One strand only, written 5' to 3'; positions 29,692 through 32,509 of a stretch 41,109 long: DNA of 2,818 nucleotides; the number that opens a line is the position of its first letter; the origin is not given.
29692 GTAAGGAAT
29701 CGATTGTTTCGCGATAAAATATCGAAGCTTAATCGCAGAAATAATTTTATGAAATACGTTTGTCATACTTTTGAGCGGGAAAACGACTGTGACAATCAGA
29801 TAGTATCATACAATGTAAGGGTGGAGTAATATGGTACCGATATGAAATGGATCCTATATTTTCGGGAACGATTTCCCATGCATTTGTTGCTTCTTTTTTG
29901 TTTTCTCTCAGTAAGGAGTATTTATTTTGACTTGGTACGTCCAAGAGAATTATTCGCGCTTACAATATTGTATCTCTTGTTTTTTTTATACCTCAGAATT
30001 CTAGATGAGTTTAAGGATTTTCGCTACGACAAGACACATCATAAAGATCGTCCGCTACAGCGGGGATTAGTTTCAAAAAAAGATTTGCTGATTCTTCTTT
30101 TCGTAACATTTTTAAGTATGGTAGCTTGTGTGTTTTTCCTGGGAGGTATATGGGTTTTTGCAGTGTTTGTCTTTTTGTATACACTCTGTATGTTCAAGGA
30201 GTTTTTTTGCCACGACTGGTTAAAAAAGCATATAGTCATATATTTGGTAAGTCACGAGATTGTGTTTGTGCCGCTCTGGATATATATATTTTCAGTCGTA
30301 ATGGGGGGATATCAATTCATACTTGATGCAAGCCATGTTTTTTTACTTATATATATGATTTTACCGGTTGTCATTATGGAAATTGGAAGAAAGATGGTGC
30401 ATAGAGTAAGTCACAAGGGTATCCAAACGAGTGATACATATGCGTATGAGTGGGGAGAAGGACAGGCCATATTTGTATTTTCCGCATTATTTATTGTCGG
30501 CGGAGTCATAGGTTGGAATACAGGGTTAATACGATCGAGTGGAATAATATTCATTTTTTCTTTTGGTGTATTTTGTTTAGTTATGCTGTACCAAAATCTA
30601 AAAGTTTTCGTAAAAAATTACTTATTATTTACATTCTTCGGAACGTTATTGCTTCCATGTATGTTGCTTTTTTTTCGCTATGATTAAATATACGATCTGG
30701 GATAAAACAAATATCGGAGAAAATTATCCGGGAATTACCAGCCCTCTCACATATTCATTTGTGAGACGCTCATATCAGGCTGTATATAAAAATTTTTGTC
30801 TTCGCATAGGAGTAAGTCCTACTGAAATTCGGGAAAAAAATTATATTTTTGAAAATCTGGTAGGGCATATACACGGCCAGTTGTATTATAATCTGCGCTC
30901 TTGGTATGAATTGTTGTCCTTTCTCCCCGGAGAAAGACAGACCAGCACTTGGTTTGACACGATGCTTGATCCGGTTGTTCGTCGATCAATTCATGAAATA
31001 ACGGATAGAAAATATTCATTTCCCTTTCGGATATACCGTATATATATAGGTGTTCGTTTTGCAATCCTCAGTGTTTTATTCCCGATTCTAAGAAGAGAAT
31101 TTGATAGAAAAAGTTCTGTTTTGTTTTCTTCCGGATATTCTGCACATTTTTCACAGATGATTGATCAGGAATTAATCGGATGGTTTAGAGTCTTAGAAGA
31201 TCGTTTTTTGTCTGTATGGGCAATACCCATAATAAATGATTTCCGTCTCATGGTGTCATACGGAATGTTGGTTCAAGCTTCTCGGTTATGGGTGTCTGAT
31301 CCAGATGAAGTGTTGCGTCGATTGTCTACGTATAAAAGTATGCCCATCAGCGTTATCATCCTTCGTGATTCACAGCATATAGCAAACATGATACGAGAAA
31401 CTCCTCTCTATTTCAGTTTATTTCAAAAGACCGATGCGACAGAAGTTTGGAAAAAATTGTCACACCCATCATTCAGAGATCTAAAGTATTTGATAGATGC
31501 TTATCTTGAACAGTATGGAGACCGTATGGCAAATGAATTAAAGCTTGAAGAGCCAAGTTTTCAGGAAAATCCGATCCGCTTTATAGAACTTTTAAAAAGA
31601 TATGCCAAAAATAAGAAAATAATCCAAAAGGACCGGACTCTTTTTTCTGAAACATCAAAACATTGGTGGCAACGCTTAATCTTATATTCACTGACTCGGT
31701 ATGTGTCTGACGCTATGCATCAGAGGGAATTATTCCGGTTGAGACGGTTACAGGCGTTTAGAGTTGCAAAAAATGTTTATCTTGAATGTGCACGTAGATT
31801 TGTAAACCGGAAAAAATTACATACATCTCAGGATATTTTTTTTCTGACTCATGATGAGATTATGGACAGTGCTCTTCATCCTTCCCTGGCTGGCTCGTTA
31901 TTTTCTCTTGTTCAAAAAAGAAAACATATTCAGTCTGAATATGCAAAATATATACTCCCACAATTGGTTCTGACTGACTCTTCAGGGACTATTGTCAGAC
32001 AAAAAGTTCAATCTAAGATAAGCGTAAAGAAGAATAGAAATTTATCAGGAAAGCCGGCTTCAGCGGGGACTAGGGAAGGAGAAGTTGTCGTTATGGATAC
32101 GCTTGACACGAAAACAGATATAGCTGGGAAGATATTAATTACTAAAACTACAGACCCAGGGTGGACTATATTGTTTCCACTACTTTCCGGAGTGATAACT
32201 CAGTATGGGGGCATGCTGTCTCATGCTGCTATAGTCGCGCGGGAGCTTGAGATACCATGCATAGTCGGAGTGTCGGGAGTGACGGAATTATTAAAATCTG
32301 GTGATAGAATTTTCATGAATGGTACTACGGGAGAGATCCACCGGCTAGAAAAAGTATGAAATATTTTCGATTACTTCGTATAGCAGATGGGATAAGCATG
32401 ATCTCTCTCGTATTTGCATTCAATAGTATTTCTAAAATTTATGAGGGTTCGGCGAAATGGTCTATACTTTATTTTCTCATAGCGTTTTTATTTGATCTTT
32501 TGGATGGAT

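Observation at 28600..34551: Archaeal-type isoprenoid phospholipid head-group assembly cluster in a bacterial genome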

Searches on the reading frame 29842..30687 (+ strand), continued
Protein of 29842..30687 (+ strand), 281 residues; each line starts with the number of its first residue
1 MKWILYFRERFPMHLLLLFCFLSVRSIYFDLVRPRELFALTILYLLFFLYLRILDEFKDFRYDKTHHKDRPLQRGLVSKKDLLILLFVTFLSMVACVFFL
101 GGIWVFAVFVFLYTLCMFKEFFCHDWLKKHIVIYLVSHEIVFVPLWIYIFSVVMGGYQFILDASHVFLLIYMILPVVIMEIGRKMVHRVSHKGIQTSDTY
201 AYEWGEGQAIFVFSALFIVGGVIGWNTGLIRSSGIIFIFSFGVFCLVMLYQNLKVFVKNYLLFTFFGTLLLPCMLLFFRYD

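Call 84: search_protein_families(library=pfam, proteins=[L058:8150-10270:+, L079:793-2640:-, L088:5796-7022:+, L058:2374-3219:-, L075:3767-4597:-, L093:4340-5680:-, L042:5790-6299:+, L090:8955-9833:+, L090:13279-14346:+, L019:13486-14400:+], max_evalue=0.001)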
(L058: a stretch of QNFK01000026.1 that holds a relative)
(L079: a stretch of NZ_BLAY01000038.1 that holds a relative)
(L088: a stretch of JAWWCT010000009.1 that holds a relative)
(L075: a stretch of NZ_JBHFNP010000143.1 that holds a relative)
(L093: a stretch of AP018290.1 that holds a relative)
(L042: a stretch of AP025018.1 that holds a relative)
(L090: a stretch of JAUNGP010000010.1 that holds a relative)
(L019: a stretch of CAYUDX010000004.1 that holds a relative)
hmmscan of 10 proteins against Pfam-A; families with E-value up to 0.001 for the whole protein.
L058:8150-10270:+ (706 aa): 3 families
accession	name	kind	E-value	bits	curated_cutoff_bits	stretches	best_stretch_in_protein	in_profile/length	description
PF03176.21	MMPL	-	3.8e-22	79.1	20.5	2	58-327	18-292/333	MMPL family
PF12349.14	Sterol-sensing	-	6.2e-14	52.6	22.3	1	212-336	10-135/153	Sterol-sensing domain of SREBP cleavage-activation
PF02460.24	Patched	-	9.4e-09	35.6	23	1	204-330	24-150/156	Patched SSD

L079:793-2640:- (615 aa): 2 families
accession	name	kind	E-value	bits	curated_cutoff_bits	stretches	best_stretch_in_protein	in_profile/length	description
PF01520.23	Amidase_3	-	1.1e-48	166.1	27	1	440-607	1-172/174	N-acetylmuramoyl-L-alanine amidase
PF11741.13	AMIN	-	8.2e-21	74.4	20.5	1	42-136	7-101/101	AMIN domain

L088:5796-7022:+ (408 aa): 2 families
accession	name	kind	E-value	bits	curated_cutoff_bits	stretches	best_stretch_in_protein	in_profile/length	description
PF02687.27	FtsX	-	7.9e-12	45.7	25.5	1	289-401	2-120/120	FtsX-like permease C-terminal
PF12704.14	MacB_PCD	-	3.5e-11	44.2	27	1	30-240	12-193/207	MacB-like periplasmic core domain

L058:2374-3219:- (281 aa): 0 families

L075:3767-4597:- (276 aa): 1 family
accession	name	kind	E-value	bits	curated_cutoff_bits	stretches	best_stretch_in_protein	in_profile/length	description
PF01177.27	Asp_Glu_race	-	5.1e-24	85.7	31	1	22-212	16-210/211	Asp/Glu/Hydantoin racemase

L093:4340-5680:- (446 aa): 1 family
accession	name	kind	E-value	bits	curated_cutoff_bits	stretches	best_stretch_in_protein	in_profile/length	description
PF00171.27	Aldedh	-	6.3e-18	65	23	1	24-299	34-298/461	Aldehyde dehydrogenase family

L042:5790-6299:+ (169 aa): 2 families
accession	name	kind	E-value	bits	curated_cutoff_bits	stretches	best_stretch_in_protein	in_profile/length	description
PF01471.23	PG_binding_1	-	3.5e-31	107.6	23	2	22-87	1-57/57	Putative peptidoglycan binding domain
PF09374.15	PG_binding_3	-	2.5e-05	24.8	24.6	0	64-93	3-37/76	Predicted Peptidoglycan domain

L090:8955-9833:+ (292 aa): 1 family
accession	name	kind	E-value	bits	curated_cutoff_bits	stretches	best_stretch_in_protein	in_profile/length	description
PF02666.20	PS_Dcarbxylase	-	6e-48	163.6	22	1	88-289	1-197/198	Phosphatidylserine decarboxylase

L090:13279-14346:+ (355 aa): 0 families

L019:13486-14400:+ (304 aa): 1 family
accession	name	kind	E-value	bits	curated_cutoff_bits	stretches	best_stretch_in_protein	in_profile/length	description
PF01148.25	CTP_transf_1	-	3.5e-48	165.2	24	1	46-297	7-261/264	Cytidylyltransferase family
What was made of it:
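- A canonical CdsA replaces CarS-like in L019, and a phosphatidylserine decarboxylase follows the transferase in L090 (call 84).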

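Call 94: search_protein_families(library=pfam, proteins=[L020:3258-4097:+, L020:4920-5777:+, L020:15776-16417:-, L020:16501-17073:+, L020:17114-18436:+, L020:19153-19887:+, L016:13447-14157:-, L016:14280-14909:+, L012:9147-9971:-, L012:8621-9139:+], max_evalue=0.001)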
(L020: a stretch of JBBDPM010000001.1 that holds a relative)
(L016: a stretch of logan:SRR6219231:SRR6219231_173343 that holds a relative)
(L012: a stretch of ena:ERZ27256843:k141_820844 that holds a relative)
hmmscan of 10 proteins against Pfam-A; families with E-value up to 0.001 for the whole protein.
L020:3258-4097:+ (279 aa): 1 family
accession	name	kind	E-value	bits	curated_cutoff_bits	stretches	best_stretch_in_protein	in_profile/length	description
PF13814.12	Replic_Relax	-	8.4e-09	36.2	25.3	1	38-146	2-113/191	Replication-relaxation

L020:4920-5777:+ (285 aa): 0 families

L020:15776-16417:- (213 aa): 1 family
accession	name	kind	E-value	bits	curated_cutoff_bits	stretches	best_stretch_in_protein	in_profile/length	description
PF01553.26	Acyltransferase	-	3.5e-19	69.4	23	1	25-160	3-131/132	Acyltransferase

L020:16501-17073:+ (190 aa): 1 family
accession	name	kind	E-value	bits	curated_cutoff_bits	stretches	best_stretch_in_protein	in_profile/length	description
PF06210.16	DUF1003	-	2.9e-28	98.5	27.4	1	52-151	1-99/103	Protein of unknown function (DUF1003)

L020:17114-18436:+ (440 aa): 1 family
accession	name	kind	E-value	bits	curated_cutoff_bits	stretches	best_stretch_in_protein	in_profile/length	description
PF09136.16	Glucodextran_B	-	5.6e-09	36.2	27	1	306-388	1-78/83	Glucodextranase, domain B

L020:19153-19887:+ (244 aa): 0 families

L016:13447-14157:- (236 aa): 0 families

L016:14280-14909:+ (209 aa): 0 families

L012:9147-9971:- (274 aa): 0 families

L012:8621-9139:+ (172 aa): 0 families

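Call 96: search_protein_representatives(alignment_id=A1)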
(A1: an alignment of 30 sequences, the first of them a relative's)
Query: 30 sequences, 290 profile positions. Proteins with E-value up to 0.001 (for the whole library): 2655; up to 1e-10: 2129; up to 1e-30: 1105. The best 150 are listed.
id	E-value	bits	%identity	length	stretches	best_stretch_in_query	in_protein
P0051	1.4e-82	293.7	-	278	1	5-282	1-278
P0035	8.9e-81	287.8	-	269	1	22-288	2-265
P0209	2.6e-80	286.3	-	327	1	4-287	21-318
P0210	2.5e-78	279.8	-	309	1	4-288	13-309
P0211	4.3e-78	279.0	-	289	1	3-288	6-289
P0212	3.8e-77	275.9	-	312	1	3-283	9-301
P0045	8.8e-77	274.7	-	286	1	3-288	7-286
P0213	9.3e-77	274.6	-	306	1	6-288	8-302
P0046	1.8e-76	273.7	-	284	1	5-289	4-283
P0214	2.6e-75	269.9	-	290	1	4-287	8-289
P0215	2.9e-75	269.7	-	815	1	3-288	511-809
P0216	3.7e-75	269.4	-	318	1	6-289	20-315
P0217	4.6e-75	269.1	-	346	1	4-286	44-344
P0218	4.7e-75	269.1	-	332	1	6-288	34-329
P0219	7.5e-75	268.4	-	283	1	4-288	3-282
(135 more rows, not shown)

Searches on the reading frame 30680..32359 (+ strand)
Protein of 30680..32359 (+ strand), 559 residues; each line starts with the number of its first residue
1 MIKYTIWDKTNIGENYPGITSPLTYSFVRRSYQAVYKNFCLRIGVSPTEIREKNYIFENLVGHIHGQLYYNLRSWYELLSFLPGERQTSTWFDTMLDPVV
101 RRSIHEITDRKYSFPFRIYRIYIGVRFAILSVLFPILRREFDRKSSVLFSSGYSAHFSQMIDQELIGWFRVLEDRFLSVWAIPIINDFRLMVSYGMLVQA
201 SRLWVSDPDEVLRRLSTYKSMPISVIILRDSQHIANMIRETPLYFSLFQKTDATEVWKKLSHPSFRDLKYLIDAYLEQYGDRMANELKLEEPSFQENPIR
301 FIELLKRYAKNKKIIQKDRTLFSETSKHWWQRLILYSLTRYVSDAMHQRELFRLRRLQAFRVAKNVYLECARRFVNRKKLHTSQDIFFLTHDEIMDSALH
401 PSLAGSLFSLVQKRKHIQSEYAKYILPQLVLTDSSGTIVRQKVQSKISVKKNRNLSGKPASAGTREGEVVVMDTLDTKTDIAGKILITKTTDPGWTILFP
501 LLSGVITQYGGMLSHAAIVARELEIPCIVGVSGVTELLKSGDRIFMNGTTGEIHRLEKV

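Call 3: search_protein_families(library=pfam, proteins=[window:30680-32359:+], max_evalue=0.01)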
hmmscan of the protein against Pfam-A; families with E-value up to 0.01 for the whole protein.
window:30680-32359:+ (559 aa): 1 family
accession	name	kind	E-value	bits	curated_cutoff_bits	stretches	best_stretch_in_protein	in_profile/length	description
PF00391.29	PEP-utilizers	-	1.2e-24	86.1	23.1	1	483-551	4-72/72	PEP-utilising enzyme, mobile domain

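Call 4: search_protein_families(library=ncbifam, proteins=[window:30680-32359:+], max_evalue=0.01)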
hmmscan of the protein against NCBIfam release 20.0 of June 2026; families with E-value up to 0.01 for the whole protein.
window:30680-32359:+ (559 aa): 27 families (the best 25 are shown)
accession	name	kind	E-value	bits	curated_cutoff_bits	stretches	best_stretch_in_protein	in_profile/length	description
NF004881.0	PRK06241.2-2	equivalog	6.9e-93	312.5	883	1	4-558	321-892/898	phosphoenolpyruvate synthase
NF004882.0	PRK06241.2-3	equivalog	5.9e-75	252.9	850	1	4-557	284-820/827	phosphoenolpyruvate synthase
NF004883.0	PRK06241.2-4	equivalog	7.4e-65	219.6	1063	1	5-556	341-913/928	phosphoenolpyruvate synthase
NF004878.0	PRK06241.1-3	subfamily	6.2e-43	147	945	1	233-556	554-889/891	phosphoenolpyruvate synthase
NF004877.0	PRK06241.1-2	subfamily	5e-40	137.6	866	1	234-556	535-868/869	phosphoenolpyruvate synthase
NF052632.1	undecylprod_RedH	equivalog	4.6e-38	130.7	1350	2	192-555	502-877/880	undecylprodigiosin ligase RedH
NF041857.1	RIF_Ptrans_rph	equivalog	1e-37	130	999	1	234-553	531-861/864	rifamycin-inactivating phosphotransferase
NF004879.0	PRK06241.1-4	equivalog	1.8e-33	115.7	976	1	233-554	534-866/868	phosphoenolpyruvate synthase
NF004880.0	PRK06241.2-1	equivalog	5.9e-30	103.9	972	1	273-553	546-834/837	phosphoenolpyruvate synthase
NF052631.1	prodigiosin_PigC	equivalog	4.7e-29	100.9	1300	1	230-553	544-879/883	prodigiosin ligase PigC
NF006149.0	PRK08296.1-1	equivalog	3e-24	85.3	730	2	447-556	457-567/568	hypothetical protein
NF004520.0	PRK05865.1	equivalog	3.4e-24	84.8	1509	1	342-557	634-838/854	sugar epimerase family protein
NF005057.0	PRK06464.1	equivalog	1.8e-23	82.5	598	1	441-554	344-461/798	phosphoenolpyruvate synthase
NF000283.1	RPH_KJ151292.1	equivalog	3.3e-23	81.8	1700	1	359-555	674-863/865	rifamycin-inactivating phosphotransferase Rph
NF006153.0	PRK08296.1-5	subfamily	8.6e-23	80.6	578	1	440-557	484-607/608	hypothetical protein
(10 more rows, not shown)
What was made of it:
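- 30680..32359 (+): Rph-like (rifampin-phosphotransferase-type) PEP-utilising protein. It has the central substrate-binding region and the phosphohistidine swivel domain but no ATP-grasp domain. It matches positions 321-892 of NF004881 at 312 bits (call 4).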

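Call 43: search_solved_structures(query=window:30680-32359:+, max_evalue=0.001, show_alignments=1)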
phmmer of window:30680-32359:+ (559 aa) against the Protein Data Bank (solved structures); distinct sequences matched with E-value up to 0.001: 20.
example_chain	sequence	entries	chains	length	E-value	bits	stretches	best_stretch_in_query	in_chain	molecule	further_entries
5hv2_A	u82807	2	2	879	7.2e-28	100.7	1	230-555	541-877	Phosphoenolpyruvate synthase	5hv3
5fbs_A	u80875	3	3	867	1e-27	100.2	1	233-555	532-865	Phosphoenolpyruvate synthase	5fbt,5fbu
5hv1_A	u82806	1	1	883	1.1e-27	100.1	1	233-555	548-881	Phosphoenolpyruvate synthase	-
9dae_A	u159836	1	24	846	1.3e-15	60.3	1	455-554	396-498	Phosphoenolpyruvate synthase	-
2ols_A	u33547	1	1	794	2.2e-13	52.9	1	463-551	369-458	Phosphoenolpyruvate synthase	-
8a8e_A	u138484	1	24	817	1.3e-12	50.3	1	455-555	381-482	Phosphoenolpyruvate synthase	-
2e28_A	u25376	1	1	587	1.9e-09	39.9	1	465-555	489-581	Pyruvate kinase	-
2hro_A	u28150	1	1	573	2.2e-08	36.4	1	501-553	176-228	Phosphoenolpyruvate-protein phosphotransferase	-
5woy_A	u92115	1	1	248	4.2e-08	35.5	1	495-551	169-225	Phosphoenolpyruvate-protein phosphotransferase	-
2wqd_A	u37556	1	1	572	3.7e-06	29.1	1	501-553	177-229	PHOSPHOENOLPYRUVATE-PROTEIN PHOSPHOTRANSFERASE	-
3eza_A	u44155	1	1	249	3.8e-06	29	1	489-553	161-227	PHOSPHOTRANSFERASE SYSTEM, ENZYME I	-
1zym_A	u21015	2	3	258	4.1e-06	28.9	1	490-553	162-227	ENZYME I | Phosphoenolpyruvate-protein phosphotransferase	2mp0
1eza_A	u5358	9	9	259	4.1e-06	28.9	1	490-553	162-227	ENZYME I | PHOSPHOTRANSFERASE SYSTEM, ENZYME I | PROTEIN (PHOSPHOTRANSFER SYSTEM, ENZYME I)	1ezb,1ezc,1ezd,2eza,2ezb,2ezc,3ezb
2kx9_A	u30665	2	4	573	1.5e-05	27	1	500-553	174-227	Phosphoenolpyruvate-protein phosphotransferase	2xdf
2hwg_A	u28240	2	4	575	1.5e-05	27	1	500-553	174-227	Phosphoenolpyruvate-protein phosphotransferase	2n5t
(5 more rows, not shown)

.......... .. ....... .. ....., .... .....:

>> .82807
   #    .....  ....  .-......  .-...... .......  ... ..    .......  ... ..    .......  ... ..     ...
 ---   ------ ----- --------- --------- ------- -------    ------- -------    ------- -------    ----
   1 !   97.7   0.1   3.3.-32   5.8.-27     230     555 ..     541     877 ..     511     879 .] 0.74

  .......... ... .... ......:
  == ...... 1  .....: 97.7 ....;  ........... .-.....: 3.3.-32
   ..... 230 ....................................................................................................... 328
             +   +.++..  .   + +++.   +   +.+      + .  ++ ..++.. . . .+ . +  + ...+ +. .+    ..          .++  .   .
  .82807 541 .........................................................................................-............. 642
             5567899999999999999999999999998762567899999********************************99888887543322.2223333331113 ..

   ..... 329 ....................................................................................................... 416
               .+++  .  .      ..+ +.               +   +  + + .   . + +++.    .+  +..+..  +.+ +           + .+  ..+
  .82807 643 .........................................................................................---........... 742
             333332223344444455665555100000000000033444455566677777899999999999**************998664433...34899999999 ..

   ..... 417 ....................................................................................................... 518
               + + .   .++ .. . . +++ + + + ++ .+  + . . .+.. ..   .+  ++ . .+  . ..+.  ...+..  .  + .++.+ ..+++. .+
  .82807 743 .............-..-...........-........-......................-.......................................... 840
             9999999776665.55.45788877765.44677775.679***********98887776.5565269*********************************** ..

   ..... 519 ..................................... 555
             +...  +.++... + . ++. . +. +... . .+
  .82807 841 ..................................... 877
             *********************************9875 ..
